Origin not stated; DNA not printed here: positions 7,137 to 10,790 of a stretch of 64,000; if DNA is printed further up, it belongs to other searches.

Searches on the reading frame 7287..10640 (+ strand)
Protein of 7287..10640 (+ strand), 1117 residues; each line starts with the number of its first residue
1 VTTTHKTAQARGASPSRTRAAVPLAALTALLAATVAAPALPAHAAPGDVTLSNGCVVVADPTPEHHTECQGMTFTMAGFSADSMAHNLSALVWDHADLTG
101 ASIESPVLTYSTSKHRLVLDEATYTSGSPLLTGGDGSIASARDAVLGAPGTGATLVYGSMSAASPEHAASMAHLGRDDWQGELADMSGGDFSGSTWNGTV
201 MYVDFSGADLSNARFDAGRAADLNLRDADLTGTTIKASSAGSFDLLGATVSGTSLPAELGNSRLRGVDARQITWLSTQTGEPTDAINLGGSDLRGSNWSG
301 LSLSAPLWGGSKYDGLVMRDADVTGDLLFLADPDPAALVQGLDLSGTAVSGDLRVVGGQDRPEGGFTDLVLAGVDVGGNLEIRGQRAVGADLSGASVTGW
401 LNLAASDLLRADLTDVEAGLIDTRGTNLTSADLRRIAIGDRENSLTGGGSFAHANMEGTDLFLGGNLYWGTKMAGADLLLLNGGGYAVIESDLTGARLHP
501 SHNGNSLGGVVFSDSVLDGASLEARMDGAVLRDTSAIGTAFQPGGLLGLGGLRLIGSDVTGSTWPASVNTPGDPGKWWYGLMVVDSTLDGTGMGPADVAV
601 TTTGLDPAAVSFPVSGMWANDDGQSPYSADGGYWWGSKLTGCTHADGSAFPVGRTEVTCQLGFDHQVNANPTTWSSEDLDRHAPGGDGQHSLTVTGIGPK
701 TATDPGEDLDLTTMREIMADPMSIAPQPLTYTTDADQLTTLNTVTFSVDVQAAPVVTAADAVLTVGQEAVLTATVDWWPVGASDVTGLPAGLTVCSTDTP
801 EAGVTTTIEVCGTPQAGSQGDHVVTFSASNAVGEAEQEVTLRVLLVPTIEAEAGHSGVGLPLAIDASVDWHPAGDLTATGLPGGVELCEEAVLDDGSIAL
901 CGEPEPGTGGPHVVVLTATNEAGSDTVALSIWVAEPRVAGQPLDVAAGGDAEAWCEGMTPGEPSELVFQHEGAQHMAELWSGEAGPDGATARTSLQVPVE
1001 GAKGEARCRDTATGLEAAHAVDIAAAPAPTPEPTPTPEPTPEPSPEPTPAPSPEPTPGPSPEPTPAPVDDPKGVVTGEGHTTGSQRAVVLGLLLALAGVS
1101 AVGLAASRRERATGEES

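Call 9: search_protein_families(library=phrogs, proteins=[window:7287-10640:+], max_evalue=0.001)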
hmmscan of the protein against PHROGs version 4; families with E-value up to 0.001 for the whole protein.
window:7287-10640:+ (1117 aa): 3 families
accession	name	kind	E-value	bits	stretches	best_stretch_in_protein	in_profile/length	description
phrog_923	-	unknown function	7.4e-05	21.6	0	201-281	810-888/990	-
phrog_31265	-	unknown function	0.00027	21.9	0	399-499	57-147/264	-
phrog_15350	-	unknown function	0.00074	19.4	0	202-274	143-216/494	-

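Call 26: search_protein_families(library=pfam, proteins=[window:7287-10640:+], max_evalue=0.001)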
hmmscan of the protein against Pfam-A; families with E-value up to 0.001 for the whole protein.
window:7287-10640:+ (1117 aa): 3 families
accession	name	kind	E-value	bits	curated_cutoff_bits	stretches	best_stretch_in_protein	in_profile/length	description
PF05887.16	Trypan_PARP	-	4.2e-08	33.7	100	1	994-1072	32-108/134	Procyclic acidic repetitive protein (PARP)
PF00805.28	Pentapeptide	-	1.7e-07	31.1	20.2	0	204-232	12-40/40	Pentapeptide repeats (8 copies)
PF13576.12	Pentapeptide_3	-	0.00066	20.3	27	0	186-216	6-34/48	Pentapeptide repeats (9 copies)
